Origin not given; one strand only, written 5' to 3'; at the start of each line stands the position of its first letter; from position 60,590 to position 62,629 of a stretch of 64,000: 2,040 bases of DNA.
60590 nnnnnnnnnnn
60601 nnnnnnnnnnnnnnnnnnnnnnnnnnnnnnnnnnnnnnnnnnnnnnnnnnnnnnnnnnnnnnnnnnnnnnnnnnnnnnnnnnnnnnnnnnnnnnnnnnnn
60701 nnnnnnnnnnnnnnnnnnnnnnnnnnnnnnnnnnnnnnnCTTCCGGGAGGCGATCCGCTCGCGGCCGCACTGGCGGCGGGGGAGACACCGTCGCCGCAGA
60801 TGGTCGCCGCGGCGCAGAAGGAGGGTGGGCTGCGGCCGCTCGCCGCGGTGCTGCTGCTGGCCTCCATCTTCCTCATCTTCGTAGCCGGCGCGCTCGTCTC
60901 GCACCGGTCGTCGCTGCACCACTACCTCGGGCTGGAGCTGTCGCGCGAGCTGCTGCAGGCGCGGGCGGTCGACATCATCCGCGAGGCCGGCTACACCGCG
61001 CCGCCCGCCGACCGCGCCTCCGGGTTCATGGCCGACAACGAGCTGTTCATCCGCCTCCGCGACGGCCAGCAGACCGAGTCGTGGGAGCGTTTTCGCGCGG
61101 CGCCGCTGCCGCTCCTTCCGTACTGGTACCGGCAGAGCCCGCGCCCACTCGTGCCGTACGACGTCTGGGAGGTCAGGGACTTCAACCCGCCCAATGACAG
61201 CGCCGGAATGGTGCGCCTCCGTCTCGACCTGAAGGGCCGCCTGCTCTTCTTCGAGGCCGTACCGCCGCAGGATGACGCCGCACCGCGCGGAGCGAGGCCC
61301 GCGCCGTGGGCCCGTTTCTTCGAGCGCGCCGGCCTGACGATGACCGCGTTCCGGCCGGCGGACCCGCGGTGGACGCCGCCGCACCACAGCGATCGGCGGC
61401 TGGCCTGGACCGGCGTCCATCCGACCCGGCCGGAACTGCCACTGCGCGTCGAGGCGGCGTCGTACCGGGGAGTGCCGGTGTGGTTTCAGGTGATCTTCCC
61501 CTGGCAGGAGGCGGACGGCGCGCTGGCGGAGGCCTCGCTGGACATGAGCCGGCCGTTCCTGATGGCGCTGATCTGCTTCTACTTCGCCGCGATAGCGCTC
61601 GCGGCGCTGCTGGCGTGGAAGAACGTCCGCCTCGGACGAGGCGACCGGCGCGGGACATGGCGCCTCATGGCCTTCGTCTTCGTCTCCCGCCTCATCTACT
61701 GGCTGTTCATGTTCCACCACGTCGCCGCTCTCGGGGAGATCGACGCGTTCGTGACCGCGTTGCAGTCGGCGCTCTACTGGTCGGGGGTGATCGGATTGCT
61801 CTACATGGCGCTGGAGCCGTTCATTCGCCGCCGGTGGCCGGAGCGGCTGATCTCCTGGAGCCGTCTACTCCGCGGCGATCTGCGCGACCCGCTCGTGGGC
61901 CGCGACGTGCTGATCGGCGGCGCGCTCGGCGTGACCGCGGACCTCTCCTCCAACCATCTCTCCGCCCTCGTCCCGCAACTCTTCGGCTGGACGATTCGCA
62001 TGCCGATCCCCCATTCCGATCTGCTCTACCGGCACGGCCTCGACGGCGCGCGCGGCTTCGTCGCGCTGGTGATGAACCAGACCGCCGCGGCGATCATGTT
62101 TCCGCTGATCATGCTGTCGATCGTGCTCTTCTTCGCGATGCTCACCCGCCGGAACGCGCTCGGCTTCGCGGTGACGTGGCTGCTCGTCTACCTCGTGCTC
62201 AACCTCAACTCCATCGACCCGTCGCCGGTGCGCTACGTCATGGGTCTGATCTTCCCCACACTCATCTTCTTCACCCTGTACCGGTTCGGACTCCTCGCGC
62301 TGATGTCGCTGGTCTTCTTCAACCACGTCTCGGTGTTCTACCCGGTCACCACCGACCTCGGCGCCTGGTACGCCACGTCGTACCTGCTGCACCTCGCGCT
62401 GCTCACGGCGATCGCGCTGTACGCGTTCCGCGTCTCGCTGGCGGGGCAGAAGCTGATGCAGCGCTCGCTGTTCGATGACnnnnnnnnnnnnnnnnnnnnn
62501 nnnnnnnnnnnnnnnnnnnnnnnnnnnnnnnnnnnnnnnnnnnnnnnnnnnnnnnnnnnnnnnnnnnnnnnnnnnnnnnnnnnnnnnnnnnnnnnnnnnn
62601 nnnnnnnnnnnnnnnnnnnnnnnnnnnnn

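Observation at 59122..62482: ECF sigma factor paired with a Ser/Thr kinase carrying a ~10-TM membrane domain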

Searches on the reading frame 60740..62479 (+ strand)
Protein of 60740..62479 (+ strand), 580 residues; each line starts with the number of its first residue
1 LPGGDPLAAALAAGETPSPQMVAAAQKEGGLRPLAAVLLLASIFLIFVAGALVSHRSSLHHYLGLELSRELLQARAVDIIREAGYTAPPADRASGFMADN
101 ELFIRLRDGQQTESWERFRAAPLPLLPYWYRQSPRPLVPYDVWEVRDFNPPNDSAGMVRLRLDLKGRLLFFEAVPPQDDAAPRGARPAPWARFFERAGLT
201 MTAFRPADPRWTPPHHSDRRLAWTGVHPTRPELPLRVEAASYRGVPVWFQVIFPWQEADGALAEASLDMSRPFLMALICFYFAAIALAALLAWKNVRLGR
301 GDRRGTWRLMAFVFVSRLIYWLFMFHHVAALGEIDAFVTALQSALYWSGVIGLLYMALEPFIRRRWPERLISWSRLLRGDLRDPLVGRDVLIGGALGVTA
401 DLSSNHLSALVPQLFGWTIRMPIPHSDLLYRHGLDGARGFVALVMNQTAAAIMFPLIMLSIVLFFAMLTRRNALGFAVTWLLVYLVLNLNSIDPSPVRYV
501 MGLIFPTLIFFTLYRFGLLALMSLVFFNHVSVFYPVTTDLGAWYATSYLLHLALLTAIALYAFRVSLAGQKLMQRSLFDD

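Call 10: find_homologous_proteins(query=window:60815-62479:+, max_evalue=0.001)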
Query window:60815-62479:+ (555 aa): 2523 proteins with E <= 0.001 among 8000 candidates; the best 120 are listed.
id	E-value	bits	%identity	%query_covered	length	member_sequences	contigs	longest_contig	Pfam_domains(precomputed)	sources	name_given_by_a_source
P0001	0.0e+0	1247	100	100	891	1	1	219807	PF07714.24,PF00069.32,PF03109.23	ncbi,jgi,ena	ncbi:MAG TPA: serine/threonine-protein kinase [Thermoanaerobaculia bacterium]|jgi:serine/threonine-p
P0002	4.6e-295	998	79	100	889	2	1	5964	PF07714.24,PF00069.32,PF03109.23,PF01636.30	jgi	jgi:predicted Ser/Thr protein kinase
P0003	1.5e-276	937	75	100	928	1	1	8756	PF07714.24,PF00069.32,PF03109.23,PF01636.30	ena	-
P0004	1.4e-199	683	57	100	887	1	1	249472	PF07714.24,PF00069.32,PF03109.23,PF01636.30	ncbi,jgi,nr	ncbi:MAG TPA: serine/threonine-protein kinase [Thermoanaerobaculia bacterium]|nr:serine/threonine-pr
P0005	2.0e-197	676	56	97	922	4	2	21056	PF07714.24,PF00069.32,PF03109.23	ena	-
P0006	2.0e-194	666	55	100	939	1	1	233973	PF07714.24,PF00069.32,PF03109.23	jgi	jgi:serine/threonine-protein kinase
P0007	1.5e-193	663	57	99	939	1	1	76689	PF07714.24,PF00069.32,PF01636.30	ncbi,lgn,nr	ncbi:MAG: serine/threonine protein kinase [Acidobacteriota bacterium]|nr:serine/threonine protein ki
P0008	5.7e-193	661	56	100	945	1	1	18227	PF07714.24,PF00069.32,PF03109.23,PF01636.30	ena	-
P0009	1.7e-191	656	54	100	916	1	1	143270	PF07714.24,PF00069.32,PF03109.23,PF01636.30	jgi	jgi:predicted Ser/Thr protein kinase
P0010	6.3e-189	648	57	100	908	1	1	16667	PF07714.24,PF00069.32,PF03109.23,PF01636.30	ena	-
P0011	2.4e-188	646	55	100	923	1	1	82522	PF07714.24,PF00069.32,PF03109.23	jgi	jgi:predicted Ser/Thr protein kinase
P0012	1.1e-187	643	56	100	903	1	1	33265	PF07714.24,PF00069.32,PF03109.23,PF01636.30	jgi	jgi:predicted Ser/Thr protein kinase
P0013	1.9e-187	643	56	100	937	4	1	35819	PF07714.24,PF00069.32,PF03109.23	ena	-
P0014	1.5e-186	640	56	100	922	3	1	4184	PF07714.24,PF00069.32,PF03109.23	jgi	jgi:serine/threonine-protein kinase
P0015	6.8e-186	638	57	100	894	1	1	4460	PF07714.24,PF00069.32,PF03109.23,PF01636.30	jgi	jgi:predicted Ser/Thr protein kinase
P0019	3.1e-182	626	54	100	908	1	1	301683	PF07714.24,PF00069.32,PF03109.23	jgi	-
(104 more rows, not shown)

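Call 24: find_related_loci(query=A2, collection=genome_contigs, flank=5000)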
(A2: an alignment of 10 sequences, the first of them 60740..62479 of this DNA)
Query A2 (580 aa) in genome_contigs; peptide patterns used: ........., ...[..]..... (x = any residue, [..] = any of these).
600 stretches matched a pattern (row limit reached: there are more); 546 encode a relative of the query (tblastn E <= 1e-3); the best 80 are kept; 80 distinct loci.
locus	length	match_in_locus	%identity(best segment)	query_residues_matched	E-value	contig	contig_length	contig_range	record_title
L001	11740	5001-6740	58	1-580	0e+0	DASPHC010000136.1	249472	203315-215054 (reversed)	MAG TPA_asm: Thermoanaerobaculia bacterium isolate SMAG_U11946 k141_255675, whole genome shotgun sequence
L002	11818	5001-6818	48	1-580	4e-174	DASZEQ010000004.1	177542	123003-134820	MAG TPA_asm: Pyrinomonadaceae bacterium isolate SMAG_U6498 k141_199808, whole genome shotgun sequence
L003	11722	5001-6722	54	1-580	0e+0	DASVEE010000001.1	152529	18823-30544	MAG TPA_asm: Thermoanaerobaculia bacterium isolate SMAG_U2052 k141_1388679, whole genome shotgun sequence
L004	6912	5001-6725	42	1-580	2e-132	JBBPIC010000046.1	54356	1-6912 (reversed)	MAG: Acidobacteriota bacterium isolate BPF2-06-08_bin_1 NODE_46_length_54356_cov_37.556214, whole genome shotgun sequenc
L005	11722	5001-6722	39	1-580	7e-128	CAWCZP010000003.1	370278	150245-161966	MAG: uncultured Acidobacteriota bacterium isolate MFD09206.bin.2.100 genome assembly, contig: contig_1344, whole genome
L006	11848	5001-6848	39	1-580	5e-127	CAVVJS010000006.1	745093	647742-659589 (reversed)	MAG: Pyrinomonadaceae bacterium isolate MFD09212.bin.1.138 genome assembly, contig: contig_2777, whole genome shotgun se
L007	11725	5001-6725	43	1-580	5e-127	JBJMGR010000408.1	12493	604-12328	MAG: Pyrinomonadaceae bacterium isolate H3_18_all_fractions_metab_conc_6_64_56 k255_6601565, whole genome shotgun sequen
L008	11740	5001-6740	41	1-580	9e-127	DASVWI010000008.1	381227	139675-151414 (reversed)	MAG TPA_asm: Pyrinomonadaceae bacterium isolate SMAG_U3366 k141_100548, whole genome shotgun sequence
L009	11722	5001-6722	43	1-580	2e-124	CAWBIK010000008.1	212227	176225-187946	MAG: uncultured Acidobacteriota bacterium isolate MFD09212.bin.1.134 genome assembly, contig: contig_60668, whole genome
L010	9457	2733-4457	42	1-580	2e-123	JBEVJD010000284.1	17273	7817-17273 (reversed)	MAG: Pyrinomonadaceae bacterium isolate T4R1BO.metabat2.158 T4R1BO.metabat2.158_k133_18345123, whole genome shotgun sequ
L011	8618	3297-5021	40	1-580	1e-120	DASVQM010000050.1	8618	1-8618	MAG TPA_asm: Pyrinomonadaceae bacterium isolate SMAG_U3208 k141_441974, whole genome shotgun sequence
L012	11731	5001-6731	41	1-580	5e-121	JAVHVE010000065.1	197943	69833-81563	MAG: Acidobacteriota bacterium isolate BP_21 scaffold_652951, whole genome shotgun sequence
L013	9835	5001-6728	41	1-580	6e-120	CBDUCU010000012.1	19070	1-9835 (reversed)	MAG TPA_asm: uncultured bacterium isolate ERR2431955_concoct_83 genome assembly, contig: ERZ23878311.1492, whole genome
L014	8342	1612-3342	41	1-580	1e-117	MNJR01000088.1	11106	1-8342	MAG: Acidobacteria bacterium 13_1_20CM_3_53_8 13_1_20cm_3_scaffold_510, whole genome shotgun sequence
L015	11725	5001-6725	42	1-580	9e-118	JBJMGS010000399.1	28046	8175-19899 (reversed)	MAG: Pyrinomonadaceae bacterium isolate H2_16_all_fractions_metab_121_65_12 k255_8451461, whole genome shotgun sequence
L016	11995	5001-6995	52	1-580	6e-117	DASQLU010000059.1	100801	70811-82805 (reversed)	MAG TPA_asm: Pyrinomonadaceae bacterium isolate SMAG_U10730 k141_1593671, whole genome shotgun sequence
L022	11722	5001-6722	41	1-580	1e-114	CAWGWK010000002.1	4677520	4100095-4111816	MAG: uncultured Acidobacteriota bacterium isolate MFD09206.bin.1.124 genome assembly, contig: contig_908, whole genome s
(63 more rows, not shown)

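Call 25: search_solved_structures(query=A2, max_evalue=10)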
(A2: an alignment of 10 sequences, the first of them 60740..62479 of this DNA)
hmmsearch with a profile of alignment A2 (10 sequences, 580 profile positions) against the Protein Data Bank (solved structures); distinct sequences matched with E-value up to 10: 1.
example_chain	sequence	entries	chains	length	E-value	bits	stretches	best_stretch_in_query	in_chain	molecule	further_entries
6ncl_a4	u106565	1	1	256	0.37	12.4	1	423-482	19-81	P7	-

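Call 26: search_protein_families(library=pfam, proteins=[window:60740-62479:+], max_evalue=10)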
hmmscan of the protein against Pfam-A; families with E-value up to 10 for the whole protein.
window:60740-62479:+ (580 aa): 0 families

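Call 31: find_encoding_contigs(protein=P0002, flank=3000, max_places=2)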
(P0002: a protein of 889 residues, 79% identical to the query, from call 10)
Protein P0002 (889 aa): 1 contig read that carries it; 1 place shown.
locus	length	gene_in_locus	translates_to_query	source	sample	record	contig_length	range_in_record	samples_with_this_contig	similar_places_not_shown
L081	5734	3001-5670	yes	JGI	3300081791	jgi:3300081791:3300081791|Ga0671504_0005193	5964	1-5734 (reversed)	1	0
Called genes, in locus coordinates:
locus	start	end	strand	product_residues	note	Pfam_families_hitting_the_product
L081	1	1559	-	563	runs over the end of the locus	PF00072:Response_reg, PF00990:GGDEF, PF00563:EAL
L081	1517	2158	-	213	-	-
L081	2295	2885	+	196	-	PF07638:Sigma70_ECF, PF08281:Sigma70_r4_2, PF04545:Sigma70_r4 (weak)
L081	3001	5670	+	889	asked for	PF00069:Pkinase, PF07714:PK_Tyr_Ser-Thr, PF01636:APH (faint), PF03109:ABC1 (faint)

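Call 32: find_encoding_contigs(protein=P0019, flank=3000, max_places=2)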
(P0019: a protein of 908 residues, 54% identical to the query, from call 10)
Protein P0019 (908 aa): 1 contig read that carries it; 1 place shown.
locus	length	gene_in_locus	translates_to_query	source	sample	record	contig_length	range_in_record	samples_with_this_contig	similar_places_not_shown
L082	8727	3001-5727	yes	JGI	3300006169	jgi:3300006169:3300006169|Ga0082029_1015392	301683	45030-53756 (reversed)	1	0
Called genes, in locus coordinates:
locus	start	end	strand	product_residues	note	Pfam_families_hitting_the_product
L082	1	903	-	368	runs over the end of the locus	PF08448:PAS_4 (faint), PF00512:HisKA, PF02518:HATPase_c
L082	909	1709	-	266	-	PF12146:Hydrolase_4, PF00561:Abhydrolase_1, PF12697:Abhydrolase_6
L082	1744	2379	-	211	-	-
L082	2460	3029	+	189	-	PF07638:Sigma70_ECF, PF08281:Sigma70_r4_2, PF04545:Sigma70_r4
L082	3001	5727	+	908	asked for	PF00069:Pkinase, PF03109:ABC1 (weak), PF07714:PK_Tyr_Ser-Thr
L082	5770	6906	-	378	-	PF11218:DUF3011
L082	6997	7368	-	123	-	-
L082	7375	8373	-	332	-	PF13428:TPR_14 (faint), PF07719:TPR_2 (faint), PF00515:TPR_1 (faint), PF13181:TPR_8 (faint), PF13371:TPR_9 (weak), PF13432:TPR_16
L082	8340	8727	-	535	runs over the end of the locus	-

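Call 50: predict_structure(alignment_id=A3)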
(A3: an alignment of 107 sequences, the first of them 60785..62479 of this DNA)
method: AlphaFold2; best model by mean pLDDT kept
length: 565 residues; sequences in the alignment: 107
mean_pLDDT: 92.9   pTM: 0.92
mean pLDDT of the five models: 92.9, 92.4, 91.8, 91.5, 91.5
residues with pLDDT >= 90: 473; 70-90: 60; 50-70: 27; < 50: 5
segments of 3 or more residues with pLDDT < 50: none
pLDDT, mean of each block of 10 residues (from residue 1): 66 86 98 98 95 97 97 96 92 79 93 97 90 94 98 98 78 96 98 96 97 96 96 97 66 73 96 97 97 98 94 79 95 98 96 95 96 98 97 94 90 95 97 97 97 97 98 89 94 98 98 97 97 98 98 86 54
secondary structure, 60 per line:
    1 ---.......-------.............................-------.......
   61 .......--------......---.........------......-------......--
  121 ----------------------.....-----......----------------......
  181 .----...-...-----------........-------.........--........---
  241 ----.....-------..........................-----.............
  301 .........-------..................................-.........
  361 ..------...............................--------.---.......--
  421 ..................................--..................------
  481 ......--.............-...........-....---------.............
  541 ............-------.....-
elements in order: H4-10 H18-42 H54-67 E76-81 H85-93 H100-105 E113-118 E143-147 E153-158 H175-181 E190-192 E204-211 E219-227 E230-237 H245-249 H257-282 H288-309 H317-350 H352-362 H369-399 H412-418 H421-454 H457-474 H481-486 H489-501 H503-513 H515-518 H528-552 H560-564

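Call 52: fold_search(model_id=the predicted structure, library=pdb)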
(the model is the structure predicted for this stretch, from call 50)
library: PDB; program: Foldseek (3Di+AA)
matches with E <= 10: 251; with E <= 0.001: 0
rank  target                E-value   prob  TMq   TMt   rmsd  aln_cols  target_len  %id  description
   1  9jdy                  2.7e-01  0.08  0.10  0.12  21.5       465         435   12  Human URAT1 bound with verinurad (released 2024-10-16)
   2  6wzb_A                3.6e-01  0.09  0.11  0.13  21.7       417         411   12  Crystal structure of the GltPh V216C-G388C mutant cross-linked with divalent mercury (released 2021-02-17)
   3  6x2l_A                4.0e-01  0.09  0.10  0.12  22.4       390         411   11  hEAAT3-IFS-Na (released 2021-03-17)
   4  6lr0                  4.6e-01  0.08  0.10  0.06  26.4       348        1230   12  structure of human bile salt exporter ABCB11 (released 2020-04-15)
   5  9g71_A                5.0e-01  0.07  0.09  0.11  34.8       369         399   12  Cryo-EM structure of TTYH2 in complex with lipids in GDN (released 2025-05-21)
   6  6kkl                  5.7e-01  0.13  0.13  0.17  17.0       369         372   11  Crystal structure of Drug:Proton Antiporter-1 (DHA1) Family SotB, in the inward conformation (H115N mutant) (released 2020-07-29)
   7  8vp6_B                5.9e-01  0.06  0.10  0.09  27.5       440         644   12  Cryo-EM structure of the ABC transporter PCAT1 bound with Mg_class_2 (released 2024-10-30)
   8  7vr7                  6.5e-01  0.07  0.10  0.13  20.9       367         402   11  Inward-facing structure of human EAAT2 in the WAY213613-bound state (released 2022-08-10)
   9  5a1s_C                7.1e-01  0.07  0.11  0.13  22.7       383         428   13  Crystal structure of the sodium-dependent citrate symporter SeCitS form Salmonella enterica. (released 2016-02-17)
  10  6t9n_A                7.4e-01  0.06  0.11  0.12  25.3       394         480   10  CryoEM structure of human polycystin-2/PKD2 in UDM supplemented with PI(4,5)P2 (released 2019-11-20)
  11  9b3l                  7.8e-01  0.14  0.14  0.20  16.0       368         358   12  NorA in occluded conformation (NorA-BRIL fusion) (released 2024-12-11)
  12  8tth_A                8.5e-01  0.10  0.12  0.17  16.0       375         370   13  NorA single mutant - D307N at pH 7.5 (released 2024-05-29)
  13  9udv_B                9.3e-01  0.07  0.11  0.13  21.4       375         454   14  Cryo-EM structure of the human G6P transporter SLC37A2 in the presence of G6P with an asymmetric conformation. (released 2025-11-05)
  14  8vp6_A                9.3e-01  0.06  0.10  0.10  26.6       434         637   12  Cryo-EM structure of the ABC transporter PCAT1 bound with Mg_class_2 (released 2024-10-30)
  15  9i6d_A                1.2e+00  0.06  0.11  0.14  22.8       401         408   10  Glutamate transporter homologue GltPh mutant P206R in Complex with L-Aspartate and Sodium Ions in Salipro (released 2026-02-18)
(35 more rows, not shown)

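Call 64: search_protein_representatives(protein=window:60785-62479:+)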
Query: 565 residues. Proteins with E-value up to 0.001 (for the whole library): 6181; up to 1e-10: 4471; up to 1e-30: 2112. The best 150 are listed.
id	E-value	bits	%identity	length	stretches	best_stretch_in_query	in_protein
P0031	4.7e-170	583.6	57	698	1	1-560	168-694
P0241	5.7e-121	421.6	42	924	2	166-563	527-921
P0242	3.6e-112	392.5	41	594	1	1-562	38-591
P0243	4.2e-112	392.3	41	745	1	1-565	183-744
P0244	4.3e-110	385.7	47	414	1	146-562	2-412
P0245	6.5e-107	375.2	62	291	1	275-565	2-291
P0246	1.2e-103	364.4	36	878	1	1-564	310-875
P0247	1.2e-103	364.3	39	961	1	1-563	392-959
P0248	5.5e-101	355.6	41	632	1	1-565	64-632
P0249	2.9e-98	346.6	41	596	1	1-564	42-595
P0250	3.1e-97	343.2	36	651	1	1-562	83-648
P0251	2.5e-95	336.9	39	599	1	2-563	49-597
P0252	7.5e-95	335.3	39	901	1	1-557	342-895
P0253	1.1e-94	334.8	38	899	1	1-558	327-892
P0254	1.7e-94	334.1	36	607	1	2-562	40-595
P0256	2.4e-93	330.4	38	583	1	1-565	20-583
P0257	1.8e-92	327.5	39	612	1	1-558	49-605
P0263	1.2e-91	324.8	37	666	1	1-565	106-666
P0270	2.1e-89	317.4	39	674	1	1-561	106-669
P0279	1.7e-86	307.8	37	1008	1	2-555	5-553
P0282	1.4e-85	304.7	36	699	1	1-564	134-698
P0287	1.2e-84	301.7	38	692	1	1-558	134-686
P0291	2.4e-84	300.7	38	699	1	1-565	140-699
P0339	8.4e-79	282.4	39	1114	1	1-563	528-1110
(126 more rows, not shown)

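Call 65: search_protein_families(library=pfam, proteins=[P0263, P0270, P0287, P0291, P0256, P0257, P0339, P0279, P0242, P0282], max_evalue=0.001)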
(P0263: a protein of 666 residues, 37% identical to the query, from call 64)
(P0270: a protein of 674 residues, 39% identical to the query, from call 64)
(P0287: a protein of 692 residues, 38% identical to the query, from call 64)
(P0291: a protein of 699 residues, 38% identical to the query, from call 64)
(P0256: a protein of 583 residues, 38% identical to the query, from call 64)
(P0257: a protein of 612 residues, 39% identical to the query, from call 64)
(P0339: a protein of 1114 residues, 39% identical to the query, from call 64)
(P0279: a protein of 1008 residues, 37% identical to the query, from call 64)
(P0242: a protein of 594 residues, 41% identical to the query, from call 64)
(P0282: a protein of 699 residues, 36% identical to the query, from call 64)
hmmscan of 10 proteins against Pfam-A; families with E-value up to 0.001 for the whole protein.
P0263 (666 aa): 2 families
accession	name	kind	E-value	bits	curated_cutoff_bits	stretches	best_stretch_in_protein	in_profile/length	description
PF00069.31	Pkinase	-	5.6e-09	36.2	31.7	1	1-85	164-255/263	Protein kinase domain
PF07714.23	PK_Tyr_Ser-Thr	-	1.4e-08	34.8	23.1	1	1-83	171-251/258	Protein tyrosine and serine/threonine kinase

P0270 (674 aa): 2 families
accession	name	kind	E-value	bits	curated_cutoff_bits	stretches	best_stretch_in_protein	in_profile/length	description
PF00069.31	Pkinase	-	9.6e-08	32.2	31.7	1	1-84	164-255/263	Protein kinase domain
PF07714.23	PK_Tyr_Ser-Thr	-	1.4e-06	28.2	23.1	1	1-82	171-250/258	Protein tyrosine and serine/threonine kinase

P0287 (692 aa): 2 families
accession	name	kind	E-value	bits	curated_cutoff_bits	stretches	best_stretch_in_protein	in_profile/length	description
PF00069.31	Pkinase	-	1.3e-18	67.8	31.7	1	1-111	137-254/263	Protein kinase domain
PF07714.23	PK_Tyr_Ser-Thr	-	2.1e-12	47.4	23.1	1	1-110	141-250/258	Protein tyrosine and serine/threonine kinase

P0291 (699 aa): 2 families
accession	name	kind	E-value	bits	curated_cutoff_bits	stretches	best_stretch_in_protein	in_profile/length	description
PF00069.31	Pkinase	-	6.3e-21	75.4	31.7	1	1-116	130-253/263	Protein kinase domain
PF07714.23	PK_Tyr_Ser-Thr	-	3.7e-14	53.1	23.1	1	2-116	135-250/258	Protein tyrosine and serine/threonine kinase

P0256 (583 aa): 0 families

P0257 (612 aa): 0 families

P0339 (1114 aa): 4 families
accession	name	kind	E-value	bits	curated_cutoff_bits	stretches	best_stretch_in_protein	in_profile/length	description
PF00069.31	Pkinase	-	3.5e-54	184.4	31.7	1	259-504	1-253/263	Protein kinase domain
PF07714.23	PK_Tyr_Ser-Thr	-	1.4e-36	126.6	23.1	1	261-504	3-250/258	Protein tyrosine and serine/threonine kinase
PF01636.29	APH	-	4.7e-07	30.2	23.2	1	271-375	11-109/239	Phosphotransferase enzyme family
PF03109.22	ABC1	-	5.6e-06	26.1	22.9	1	309-405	125-215/244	ABC1 atypical kinase-like domain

P0279 (1008 aa): 1 family
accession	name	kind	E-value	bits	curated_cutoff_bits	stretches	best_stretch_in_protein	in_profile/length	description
PF14907.12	NTP_transf_5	-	3.9e-39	135.1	31.2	1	605-866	3-247/249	Uncharacterised nucleotidyltransferase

P0242 (594 aa): 0 families

P0282 (699 aa): 2 families
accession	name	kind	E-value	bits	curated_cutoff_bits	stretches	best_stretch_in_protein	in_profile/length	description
PF00069.31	Pkinase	-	9.5e-17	61.7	31.7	1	2-110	137-253/263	Protein kinase domain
PF07714.23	PK_Tyr_Ser-Thr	-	4.8e-11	42.9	23.1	1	2-110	141-250/258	Protein tyrosine and serine/threonine kinase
